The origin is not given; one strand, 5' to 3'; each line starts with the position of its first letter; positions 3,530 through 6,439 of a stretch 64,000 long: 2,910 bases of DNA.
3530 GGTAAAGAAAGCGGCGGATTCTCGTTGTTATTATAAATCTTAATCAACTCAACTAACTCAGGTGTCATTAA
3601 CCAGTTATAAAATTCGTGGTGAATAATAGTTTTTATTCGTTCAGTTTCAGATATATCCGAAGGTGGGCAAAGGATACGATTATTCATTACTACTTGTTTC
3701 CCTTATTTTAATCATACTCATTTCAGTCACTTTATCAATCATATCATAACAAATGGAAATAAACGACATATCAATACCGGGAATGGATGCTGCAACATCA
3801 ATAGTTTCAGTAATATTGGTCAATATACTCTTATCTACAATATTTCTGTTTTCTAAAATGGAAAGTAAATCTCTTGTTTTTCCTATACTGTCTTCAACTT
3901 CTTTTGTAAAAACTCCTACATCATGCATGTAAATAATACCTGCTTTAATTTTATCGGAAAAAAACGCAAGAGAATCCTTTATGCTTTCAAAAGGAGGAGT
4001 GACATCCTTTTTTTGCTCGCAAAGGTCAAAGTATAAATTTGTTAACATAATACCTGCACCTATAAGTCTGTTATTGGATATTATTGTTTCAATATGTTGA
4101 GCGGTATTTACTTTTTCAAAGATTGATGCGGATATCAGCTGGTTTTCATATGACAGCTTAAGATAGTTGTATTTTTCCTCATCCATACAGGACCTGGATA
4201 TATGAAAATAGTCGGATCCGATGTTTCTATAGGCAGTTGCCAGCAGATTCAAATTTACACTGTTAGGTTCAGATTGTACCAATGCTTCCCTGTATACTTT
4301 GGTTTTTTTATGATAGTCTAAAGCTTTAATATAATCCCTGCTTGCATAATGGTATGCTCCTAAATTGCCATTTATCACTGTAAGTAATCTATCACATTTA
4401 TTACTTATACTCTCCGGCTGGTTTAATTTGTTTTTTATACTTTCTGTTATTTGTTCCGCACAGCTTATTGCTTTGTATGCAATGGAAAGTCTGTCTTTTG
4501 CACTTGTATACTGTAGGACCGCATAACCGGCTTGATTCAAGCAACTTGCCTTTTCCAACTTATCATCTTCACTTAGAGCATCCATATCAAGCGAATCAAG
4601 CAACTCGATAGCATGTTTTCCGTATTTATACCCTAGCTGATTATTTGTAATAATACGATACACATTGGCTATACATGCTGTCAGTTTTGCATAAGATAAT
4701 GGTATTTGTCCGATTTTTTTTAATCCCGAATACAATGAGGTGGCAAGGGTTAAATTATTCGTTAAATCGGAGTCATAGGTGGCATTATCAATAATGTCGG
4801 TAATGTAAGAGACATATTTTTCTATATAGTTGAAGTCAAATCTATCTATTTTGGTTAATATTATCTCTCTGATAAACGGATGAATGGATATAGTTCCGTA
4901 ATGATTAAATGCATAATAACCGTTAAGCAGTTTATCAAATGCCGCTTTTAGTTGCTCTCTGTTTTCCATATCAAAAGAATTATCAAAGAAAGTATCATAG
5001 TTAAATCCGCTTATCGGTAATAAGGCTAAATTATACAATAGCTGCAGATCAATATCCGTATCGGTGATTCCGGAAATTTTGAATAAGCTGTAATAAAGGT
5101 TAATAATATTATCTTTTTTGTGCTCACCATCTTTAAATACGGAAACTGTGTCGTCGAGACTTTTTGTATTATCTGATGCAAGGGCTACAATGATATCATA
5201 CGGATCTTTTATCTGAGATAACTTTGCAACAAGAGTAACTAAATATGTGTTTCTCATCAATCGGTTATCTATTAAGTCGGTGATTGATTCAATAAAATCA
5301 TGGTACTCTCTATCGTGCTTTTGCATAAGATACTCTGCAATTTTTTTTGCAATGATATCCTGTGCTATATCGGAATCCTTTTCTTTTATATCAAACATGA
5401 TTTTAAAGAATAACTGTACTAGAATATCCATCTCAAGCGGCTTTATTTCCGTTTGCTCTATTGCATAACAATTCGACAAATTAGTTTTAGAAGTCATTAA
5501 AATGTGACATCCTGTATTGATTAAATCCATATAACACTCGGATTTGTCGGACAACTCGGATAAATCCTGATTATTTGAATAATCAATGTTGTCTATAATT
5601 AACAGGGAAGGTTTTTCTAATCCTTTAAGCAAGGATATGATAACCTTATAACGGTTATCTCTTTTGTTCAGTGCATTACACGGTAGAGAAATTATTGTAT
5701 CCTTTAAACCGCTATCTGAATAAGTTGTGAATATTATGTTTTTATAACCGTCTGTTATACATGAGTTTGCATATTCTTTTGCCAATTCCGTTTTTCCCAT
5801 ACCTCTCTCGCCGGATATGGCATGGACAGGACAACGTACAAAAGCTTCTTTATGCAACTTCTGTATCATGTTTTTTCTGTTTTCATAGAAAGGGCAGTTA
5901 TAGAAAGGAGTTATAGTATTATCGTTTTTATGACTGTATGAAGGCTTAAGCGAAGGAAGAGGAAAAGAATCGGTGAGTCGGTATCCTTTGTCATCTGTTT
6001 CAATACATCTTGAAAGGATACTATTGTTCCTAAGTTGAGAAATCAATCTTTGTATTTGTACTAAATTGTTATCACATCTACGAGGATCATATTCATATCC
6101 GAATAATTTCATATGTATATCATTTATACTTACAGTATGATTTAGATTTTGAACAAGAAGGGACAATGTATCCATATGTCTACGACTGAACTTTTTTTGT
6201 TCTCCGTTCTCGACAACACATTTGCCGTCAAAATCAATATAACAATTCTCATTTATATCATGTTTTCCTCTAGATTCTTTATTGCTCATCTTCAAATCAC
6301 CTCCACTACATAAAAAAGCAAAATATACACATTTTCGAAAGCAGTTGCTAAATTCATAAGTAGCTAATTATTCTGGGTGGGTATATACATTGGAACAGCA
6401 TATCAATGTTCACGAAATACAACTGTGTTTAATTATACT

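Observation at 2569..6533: Identical 22-bp tandem 11-mer (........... x2) upstream of both the operon and the secreted peptidase gene, matching the binding mode of the adjacent OmpR-type wHTH STAND regulator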

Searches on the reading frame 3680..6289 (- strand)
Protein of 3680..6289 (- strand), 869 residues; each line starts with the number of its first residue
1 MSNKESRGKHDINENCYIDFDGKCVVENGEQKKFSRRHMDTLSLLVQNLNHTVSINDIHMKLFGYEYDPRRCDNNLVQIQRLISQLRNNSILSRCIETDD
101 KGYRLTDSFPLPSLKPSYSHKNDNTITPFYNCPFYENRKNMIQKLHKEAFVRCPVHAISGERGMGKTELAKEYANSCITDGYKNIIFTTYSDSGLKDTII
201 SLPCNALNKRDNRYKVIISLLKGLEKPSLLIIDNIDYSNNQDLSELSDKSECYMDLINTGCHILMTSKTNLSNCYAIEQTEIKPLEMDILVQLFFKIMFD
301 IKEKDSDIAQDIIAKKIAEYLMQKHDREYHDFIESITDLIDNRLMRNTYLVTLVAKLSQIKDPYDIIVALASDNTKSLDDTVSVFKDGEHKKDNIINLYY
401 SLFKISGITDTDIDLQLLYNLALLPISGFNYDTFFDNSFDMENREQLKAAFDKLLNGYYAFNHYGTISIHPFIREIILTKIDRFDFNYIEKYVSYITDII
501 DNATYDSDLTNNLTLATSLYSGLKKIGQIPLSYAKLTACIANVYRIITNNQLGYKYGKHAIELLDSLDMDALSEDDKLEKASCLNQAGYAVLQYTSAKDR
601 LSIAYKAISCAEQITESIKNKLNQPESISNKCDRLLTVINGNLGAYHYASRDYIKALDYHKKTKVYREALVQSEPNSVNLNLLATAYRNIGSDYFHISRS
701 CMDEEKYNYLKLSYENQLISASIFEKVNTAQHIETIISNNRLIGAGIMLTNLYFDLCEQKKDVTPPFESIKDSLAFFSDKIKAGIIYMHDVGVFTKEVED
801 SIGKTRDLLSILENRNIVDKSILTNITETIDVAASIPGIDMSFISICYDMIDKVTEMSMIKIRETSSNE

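Call 7: search_protein_families(library=pfam, proteins=[window:3680-6289:-], max_evalue=0.01)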
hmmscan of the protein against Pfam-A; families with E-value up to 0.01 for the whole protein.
window:3680-6289:- (869 aa): 9 families
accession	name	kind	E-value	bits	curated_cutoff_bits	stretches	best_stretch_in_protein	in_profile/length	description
PF13401.12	AAA_22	-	0.00013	22.7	27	1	156-251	8-109/130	AAA domain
PF13173.12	AAA_14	-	0.00032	21.1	27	1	155-270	4-110/129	AAA domain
PF00931.28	NB-ARC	-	0.0012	18.6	23.5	1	140-316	7-186/248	NB-ARC domain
PF00486.34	Trans_reg_C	-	0.002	18.6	26.2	1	30-105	2-77/77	Transcriptional regulatory protein, C terminal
PF00004.35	AAA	-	0.0032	18.3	21.2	0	158-242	3-73/131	ATPase family associated with various cellular activities (AAA)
PF05729.18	NACHT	-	0.0035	17.6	26.7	0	157-296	4-162/167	NACHT domain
PF20720.3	nSTAND3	-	0.0052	16.9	27.2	0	157-188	21-52/155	Novel STAND NTPase 3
PF13191.12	AAA_16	-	0.0087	17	32.6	0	152-180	23-51/167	AAA ATPase domain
PF01695.23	IstB_IS21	-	0.0092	15.9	24.1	0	141-239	79-166/238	IstB-like ATP binding protein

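Call 13: find_encoding_contigs(protein=window:3680-6289:-, flank=10000, max_places=10)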
Protein window:3680-6289:- (869 aa): 23 contigs read that carry it; 6 places shown.
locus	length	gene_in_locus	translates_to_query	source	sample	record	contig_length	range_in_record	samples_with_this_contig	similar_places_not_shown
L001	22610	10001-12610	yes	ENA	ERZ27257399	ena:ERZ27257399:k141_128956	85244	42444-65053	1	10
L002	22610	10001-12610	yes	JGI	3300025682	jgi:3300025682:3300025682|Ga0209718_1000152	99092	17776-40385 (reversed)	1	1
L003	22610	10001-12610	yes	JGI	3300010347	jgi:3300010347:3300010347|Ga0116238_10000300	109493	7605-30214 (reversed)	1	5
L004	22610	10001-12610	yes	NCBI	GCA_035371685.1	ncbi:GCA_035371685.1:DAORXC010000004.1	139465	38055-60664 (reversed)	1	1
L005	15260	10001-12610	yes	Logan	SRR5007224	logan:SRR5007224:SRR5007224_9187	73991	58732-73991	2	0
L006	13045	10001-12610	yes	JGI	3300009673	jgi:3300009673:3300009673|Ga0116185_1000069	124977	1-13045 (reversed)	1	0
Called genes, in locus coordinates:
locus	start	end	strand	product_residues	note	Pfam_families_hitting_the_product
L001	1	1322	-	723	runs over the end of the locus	PF00069:Pkinase, PF07714:PK_Tyr_Ser-Thr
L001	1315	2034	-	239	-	PF00481:PP2C (faint), PF13672:PP2C_2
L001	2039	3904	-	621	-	PF07728:AAA_5 (faint), PF00004:AAA (faint), PF07724:AAA_2, PF10431:ClpB_D2-small (weak)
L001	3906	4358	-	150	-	PF13353:Fer4_12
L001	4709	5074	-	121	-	-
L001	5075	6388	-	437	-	-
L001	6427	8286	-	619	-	PF02534:T4SS-DNA_transf, PF10412:TrwB_AAD_bind, PF12696:TraG-D_C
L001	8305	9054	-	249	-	-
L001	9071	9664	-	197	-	PF00574:CLP_protease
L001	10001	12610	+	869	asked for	-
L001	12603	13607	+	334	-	PF27209:Rv3785_N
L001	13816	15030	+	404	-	PF00041:fn3 (weak), PF13529:Peptidase_C39_2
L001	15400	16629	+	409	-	PF02481:DNA_processg_A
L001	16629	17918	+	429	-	PF00156:Pribosyltran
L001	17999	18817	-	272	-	PF02811:PHP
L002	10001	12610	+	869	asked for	-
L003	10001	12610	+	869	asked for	-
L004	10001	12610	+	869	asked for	-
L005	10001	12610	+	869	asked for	-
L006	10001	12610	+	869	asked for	-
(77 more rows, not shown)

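Call 14: find_homologous_proteins(query=window:3680-6289:-, max_evalue=0.00001)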
Query window:3680-6289:- (869 aa): 8 proteins with E <= 0.00001 among 8000 candidates.
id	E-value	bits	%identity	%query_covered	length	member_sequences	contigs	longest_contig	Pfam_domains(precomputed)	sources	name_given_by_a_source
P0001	0.0e+0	1932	100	100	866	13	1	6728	-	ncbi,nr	ncbi:MAG TPA: ATP-binding protein, partial [Clostridia bacterium]|nr:ATP-binding protein [Clostridia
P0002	4.4e-288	976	56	98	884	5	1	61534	-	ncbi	-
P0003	1.8e-101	359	33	94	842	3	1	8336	PF00486.35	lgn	-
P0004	1.9e-94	336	29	95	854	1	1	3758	PF00486.35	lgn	-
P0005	1.2e-82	297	30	74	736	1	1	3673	-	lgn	-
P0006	2.8e-71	259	27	94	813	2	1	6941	PF13401.13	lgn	-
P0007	3.0e-70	256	28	83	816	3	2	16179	PF13401.13,PF00931.29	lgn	-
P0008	6.8e-65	238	27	93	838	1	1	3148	PF13424.13,PF00486.35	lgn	-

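Call 15: find_encoding_contigs(protein=P0002, flank=10000, max_places=4)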
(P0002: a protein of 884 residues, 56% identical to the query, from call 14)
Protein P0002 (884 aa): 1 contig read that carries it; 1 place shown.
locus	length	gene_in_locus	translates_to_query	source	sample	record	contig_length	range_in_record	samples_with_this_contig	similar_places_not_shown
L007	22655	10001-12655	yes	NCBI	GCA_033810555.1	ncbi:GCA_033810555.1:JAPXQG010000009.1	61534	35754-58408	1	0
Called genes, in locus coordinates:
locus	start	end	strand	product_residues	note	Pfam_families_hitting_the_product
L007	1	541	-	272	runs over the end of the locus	PF02811:PHP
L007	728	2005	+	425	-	PF13173:AAA_14, PF13635:DUF4143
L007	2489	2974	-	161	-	-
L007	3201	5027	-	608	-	PF03415:Peptidase_C11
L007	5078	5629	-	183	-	-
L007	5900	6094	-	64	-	-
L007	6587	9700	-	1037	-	-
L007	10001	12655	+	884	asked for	-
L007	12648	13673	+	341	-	PF27209:Rv3785_N (weak)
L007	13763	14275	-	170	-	-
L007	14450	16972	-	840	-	PF00483:NTP_transferase (weak), PF12804:NTP_transf_3, PF10509:GalKase_gal_bdg, PF00288:GHMP_kinases_N, PF08544:GHMP_kinases_C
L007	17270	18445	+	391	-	PF01548:DEDD_Tnp_IS110, PF02371:Transposase_20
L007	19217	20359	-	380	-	PF02350:Epimerase_2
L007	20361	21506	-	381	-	PF01370:Epimerase, PF02719:Polysacc_synt_2 (faint), PF07993:NAD_binding_4 (faint), PF14667:Polysacc_synt_C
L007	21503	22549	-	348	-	PF01073:3Beta_HSD, PF01370:Epimerase, PF02719:Polysacc_synt_2, PF04321:RmlD_sub_bind (weak), PF07993:NAD_binding_4 (weak), PF16363:GDP_Man_Dehyd, PF13460:NAD_binding_10, PF08485:Polysacc_syn_2C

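Call 16: find_encoding_contigs(protein=P0003, flank=10000, max_places=3)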
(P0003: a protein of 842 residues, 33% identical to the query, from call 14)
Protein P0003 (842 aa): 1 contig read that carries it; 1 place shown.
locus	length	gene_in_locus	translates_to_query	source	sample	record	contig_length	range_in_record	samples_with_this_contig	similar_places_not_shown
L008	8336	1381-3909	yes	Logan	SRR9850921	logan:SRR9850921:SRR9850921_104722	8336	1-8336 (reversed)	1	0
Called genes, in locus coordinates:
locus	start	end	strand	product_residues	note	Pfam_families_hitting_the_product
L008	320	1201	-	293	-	-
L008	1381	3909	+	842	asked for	PF00486:Trans_reg_C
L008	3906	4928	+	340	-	PF27209:Rv3785_N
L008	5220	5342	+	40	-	-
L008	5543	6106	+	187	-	-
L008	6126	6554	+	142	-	-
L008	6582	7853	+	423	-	PF00899:ThiF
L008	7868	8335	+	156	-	?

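Call 17: find_encoding_contigs(protein=P0007, flank=10000, max_places=3)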
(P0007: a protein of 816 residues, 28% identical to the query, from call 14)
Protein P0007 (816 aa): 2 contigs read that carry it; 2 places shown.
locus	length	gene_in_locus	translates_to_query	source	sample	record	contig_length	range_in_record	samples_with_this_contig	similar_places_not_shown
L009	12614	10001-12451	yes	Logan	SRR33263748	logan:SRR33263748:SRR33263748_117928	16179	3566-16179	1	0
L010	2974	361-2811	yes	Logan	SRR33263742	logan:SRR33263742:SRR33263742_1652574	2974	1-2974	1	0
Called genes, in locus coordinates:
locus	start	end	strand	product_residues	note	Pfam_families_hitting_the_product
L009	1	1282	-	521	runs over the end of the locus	PF00012:HSP70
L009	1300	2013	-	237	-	PF01841:Transglut_core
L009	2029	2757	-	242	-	-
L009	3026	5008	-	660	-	PF13306:LRR_5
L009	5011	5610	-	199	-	-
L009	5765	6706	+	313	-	PF13672:PP2C_2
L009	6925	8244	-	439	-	-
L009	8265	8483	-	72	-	-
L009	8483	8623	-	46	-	-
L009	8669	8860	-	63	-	-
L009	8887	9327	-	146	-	-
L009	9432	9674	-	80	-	-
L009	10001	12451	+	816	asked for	PF00931:NB-ARC (weak), PF13401:AAA_22 (weak)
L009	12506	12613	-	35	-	?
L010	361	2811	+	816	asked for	PF00931:NB-ARC (weak), PF13401:AAA_22 (weak)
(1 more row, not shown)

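Call 32: find_encoding_contigs(protein=P0004, flank=10000, max_places=3)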
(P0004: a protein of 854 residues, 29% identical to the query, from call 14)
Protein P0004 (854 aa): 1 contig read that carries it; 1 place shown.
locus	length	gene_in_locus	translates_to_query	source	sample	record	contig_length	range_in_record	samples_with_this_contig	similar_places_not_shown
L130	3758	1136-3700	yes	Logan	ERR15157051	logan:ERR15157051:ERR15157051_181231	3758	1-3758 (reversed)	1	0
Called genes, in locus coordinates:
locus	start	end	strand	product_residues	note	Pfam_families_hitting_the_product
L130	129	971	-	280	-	-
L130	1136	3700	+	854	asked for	PF00486:Trans_reg_C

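Call 33: find_encoding_contigs(protein=P0006, flank=10000, max_places=3)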
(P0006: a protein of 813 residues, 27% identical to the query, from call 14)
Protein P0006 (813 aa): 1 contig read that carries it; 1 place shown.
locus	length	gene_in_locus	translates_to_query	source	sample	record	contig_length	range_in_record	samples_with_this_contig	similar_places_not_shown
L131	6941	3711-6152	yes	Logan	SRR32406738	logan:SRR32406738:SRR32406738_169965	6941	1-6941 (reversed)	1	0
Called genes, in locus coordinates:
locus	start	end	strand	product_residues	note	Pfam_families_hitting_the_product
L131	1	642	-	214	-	?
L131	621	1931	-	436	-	-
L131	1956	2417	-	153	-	-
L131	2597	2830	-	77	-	-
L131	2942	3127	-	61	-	-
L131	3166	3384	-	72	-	-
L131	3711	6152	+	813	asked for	PF13401:AAA_22 (faint)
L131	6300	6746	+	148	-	-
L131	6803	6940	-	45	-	?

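Call 34: find_encoding_contigs(protein=P0008, flank=10000, max_places=3)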
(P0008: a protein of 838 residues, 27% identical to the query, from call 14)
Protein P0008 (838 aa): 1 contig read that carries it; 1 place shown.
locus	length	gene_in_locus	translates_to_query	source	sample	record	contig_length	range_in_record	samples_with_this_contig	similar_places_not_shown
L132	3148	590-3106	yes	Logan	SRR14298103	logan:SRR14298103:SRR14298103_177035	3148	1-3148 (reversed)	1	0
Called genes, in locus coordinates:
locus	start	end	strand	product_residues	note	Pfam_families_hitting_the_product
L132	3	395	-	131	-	?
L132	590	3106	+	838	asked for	PF00486:Trans_reg_C (weak), PF13424:TPR_12 (faint)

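Call 38: find_related_loci(query=A2, collection=metagenome_contigs, flank=4000)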
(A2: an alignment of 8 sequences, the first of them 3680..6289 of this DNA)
Query A2 (869 aa) in metagenome_contigs; peptide patterns used: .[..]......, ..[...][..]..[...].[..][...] (x = any residue, [..] = any of these).
596 stretches matched a pattern (row limit reached: there are more); 5 encode a relative of the query (tblastn E <= 1e-3); 5 distinct loci.
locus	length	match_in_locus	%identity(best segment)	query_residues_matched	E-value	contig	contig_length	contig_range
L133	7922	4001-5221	24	45-483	3e-13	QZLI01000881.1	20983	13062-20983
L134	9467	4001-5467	23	152-694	5e-13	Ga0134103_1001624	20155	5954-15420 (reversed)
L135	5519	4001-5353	19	158-698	3e-9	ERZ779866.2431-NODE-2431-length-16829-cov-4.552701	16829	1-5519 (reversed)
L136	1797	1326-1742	25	158-303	9e-9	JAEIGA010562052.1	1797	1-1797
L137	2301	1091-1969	24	158-487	9e-7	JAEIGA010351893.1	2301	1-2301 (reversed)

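Call 40: search_solved_structures(query=A2, max_evalue=1, show_alignments=3)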
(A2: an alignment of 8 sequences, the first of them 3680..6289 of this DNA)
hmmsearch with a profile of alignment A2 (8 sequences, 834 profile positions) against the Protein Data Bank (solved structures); distinct sequences matched with E-value up to 1: 47.
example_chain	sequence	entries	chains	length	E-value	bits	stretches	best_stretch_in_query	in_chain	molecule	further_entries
1kgs_A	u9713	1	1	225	9.3e-07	30.6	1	27-98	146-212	DNA BINDING RESPONSE REGULATOR D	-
4qwq_B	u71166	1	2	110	4.8e-05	25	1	16-98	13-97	Response regulator SaeR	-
4u88_A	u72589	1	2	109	6.9e-05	24.4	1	22-99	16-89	Transcriptional regulator SaeR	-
4ixa_A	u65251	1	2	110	0.00017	23.1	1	25-99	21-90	Response regulator SaeR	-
6is4_A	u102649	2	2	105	0.00029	22.4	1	6-88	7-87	Response regulator ArlR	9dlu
2d1v_A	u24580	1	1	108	0.0003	22.3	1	7-105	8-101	Transcriptional regulatory protein yycF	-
9dvt_R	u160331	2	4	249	0.00052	21.5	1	30-115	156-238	DNA-binding dual master transcriptional regulator RpaA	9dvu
6kyx_A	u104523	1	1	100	0.00058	21.4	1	15-88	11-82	DNA-binding response regulator ArlR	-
6iju_A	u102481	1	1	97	0.0007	21.1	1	18-88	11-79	DNA-binding response regulator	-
5za3_A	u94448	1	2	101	0.00081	20.9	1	21-106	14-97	DNA-binding response regulator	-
5dcm_B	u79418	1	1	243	0.001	20.5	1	25-97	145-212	PhoB family transcriptional regulator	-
5dcl_A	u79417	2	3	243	0.0011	20.5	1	25-97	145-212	PhoB family transcriptional regulator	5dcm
7obi_A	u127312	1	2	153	0.0017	19.9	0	619-641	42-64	CTPR-rv4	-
2hwv_A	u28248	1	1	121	0.0032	18.9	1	19-107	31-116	DNA-binding response regulator VicR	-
5o01_A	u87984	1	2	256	0.0036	18.8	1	514-655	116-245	BKLC (bacterial kinesin-light chain-like)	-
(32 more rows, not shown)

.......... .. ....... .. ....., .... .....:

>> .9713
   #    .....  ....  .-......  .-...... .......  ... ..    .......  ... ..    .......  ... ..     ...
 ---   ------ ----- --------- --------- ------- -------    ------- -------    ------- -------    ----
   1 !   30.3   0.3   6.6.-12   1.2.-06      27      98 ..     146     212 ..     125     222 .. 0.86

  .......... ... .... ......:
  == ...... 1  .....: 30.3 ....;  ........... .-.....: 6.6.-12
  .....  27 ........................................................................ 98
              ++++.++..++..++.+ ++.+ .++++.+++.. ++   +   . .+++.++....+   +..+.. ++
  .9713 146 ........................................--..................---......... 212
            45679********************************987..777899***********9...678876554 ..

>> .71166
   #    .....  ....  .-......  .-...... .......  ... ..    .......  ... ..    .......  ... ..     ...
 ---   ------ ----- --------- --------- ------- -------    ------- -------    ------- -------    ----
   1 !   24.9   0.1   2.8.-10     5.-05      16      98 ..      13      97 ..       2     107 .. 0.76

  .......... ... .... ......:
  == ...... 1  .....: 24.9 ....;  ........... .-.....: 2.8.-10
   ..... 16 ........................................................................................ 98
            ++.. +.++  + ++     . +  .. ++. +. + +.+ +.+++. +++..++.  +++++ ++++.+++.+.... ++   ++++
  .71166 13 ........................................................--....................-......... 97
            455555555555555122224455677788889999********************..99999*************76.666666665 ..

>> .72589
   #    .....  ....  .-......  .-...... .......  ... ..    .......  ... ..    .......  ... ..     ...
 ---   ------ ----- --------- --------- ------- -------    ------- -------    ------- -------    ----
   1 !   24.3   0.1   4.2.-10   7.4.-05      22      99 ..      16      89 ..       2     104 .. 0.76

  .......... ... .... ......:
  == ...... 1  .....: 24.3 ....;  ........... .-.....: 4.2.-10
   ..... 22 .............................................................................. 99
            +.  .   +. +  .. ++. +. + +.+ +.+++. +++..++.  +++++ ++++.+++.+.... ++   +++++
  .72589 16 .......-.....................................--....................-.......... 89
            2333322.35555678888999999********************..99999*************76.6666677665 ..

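Call 46: search_protein_families(library=padloc, proteins=[window:3680-6289:-], max_evalue=0.001)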
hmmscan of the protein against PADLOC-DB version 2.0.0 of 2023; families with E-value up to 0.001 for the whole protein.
window:3680-6289:- (869 aa): 0 families

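Call 47: search_protein_families(library=ncbifam, proteins=[window:3680-6289:-], max_evalue=0.001)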
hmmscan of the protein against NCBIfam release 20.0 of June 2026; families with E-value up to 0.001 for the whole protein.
window:3680-6289:- (869 aa): 0 families

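Call 65: predict_structure(alignment_id=A2)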
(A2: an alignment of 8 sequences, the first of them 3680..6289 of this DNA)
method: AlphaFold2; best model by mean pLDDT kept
length: 869 residues; sequences in the alignment: 8
mean_pLDDT: 78.7   pTM: 0.61
mean pLDDT of the five models: 78.7, 78.3, 77.5, 76.2, 76.2
residues with pLDDT >= 90: 226; 70-90: 434; 50-70: 153; < 50: 56
segments of 3 or more residues with pLDDT < 50: 1-15, 29-31, 100-102, 104-108, 374-392, 862-869
pLDDT, mean of each block of 10 residues (from residue 1): 29 45 52 62 69 69 64 63 59 58 47 80 60 60 76 83 77 85 88 83 70 85 91 75 80 92 88 87 80 84 73 82 68 84 76 80 75 42 31 63 79 89 85 91 89 80 80 82 79 90 69 87 79 92 85 93 92 90 95 92 96 92 75 88 94 95 89 84 92 94 91 96 83 82 93 89 87 91 80 72 91 85 89 77 85 76 44
secondary structure, 60 per line:
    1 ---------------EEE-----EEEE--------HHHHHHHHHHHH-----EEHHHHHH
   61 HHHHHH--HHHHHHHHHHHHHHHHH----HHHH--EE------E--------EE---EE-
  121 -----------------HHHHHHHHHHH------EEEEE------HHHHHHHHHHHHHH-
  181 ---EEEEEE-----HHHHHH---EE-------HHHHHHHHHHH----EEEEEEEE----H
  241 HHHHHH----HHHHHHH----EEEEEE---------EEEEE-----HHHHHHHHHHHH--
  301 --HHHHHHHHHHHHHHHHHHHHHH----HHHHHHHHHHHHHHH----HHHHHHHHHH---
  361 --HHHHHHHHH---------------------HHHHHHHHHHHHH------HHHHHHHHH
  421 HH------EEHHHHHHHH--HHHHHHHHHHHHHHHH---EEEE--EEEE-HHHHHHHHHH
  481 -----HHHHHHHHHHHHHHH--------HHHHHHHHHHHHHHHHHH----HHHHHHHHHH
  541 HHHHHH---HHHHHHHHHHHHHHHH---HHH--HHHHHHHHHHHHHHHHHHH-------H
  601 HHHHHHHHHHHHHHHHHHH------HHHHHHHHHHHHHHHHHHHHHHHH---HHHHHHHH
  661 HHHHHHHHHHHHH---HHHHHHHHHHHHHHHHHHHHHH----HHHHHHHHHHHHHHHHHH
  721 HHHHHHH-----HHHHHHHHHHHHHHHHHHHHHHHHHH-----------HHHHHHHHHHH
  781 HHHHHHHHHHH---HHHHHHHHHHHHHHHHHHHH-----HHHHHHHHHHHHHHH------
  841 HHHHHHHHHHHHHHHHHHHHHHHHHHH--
elements in order (helices of 4 or more, strands of 3 or more residues): E16-18 E24-27 H36-47 H55-66 H69-85 H90-93 H138-148 E155-159 H166-179 E184-189 H195-200 H213-223 E228-235 H240-246 H251-257 E262-267 E277-281 H287-298 H303-324 H329-343 H348-357 H363-371 H393-405 H412-422 H431-438 H441-456 E460-463 E466-469 H471-480 H486-500 H509-526 H531-546 H550-565 H574-592 H600-619 H626-649 H653-673 H677-698 H703-727 H733-758 H770-791 H795-814 H820-834 H841-867
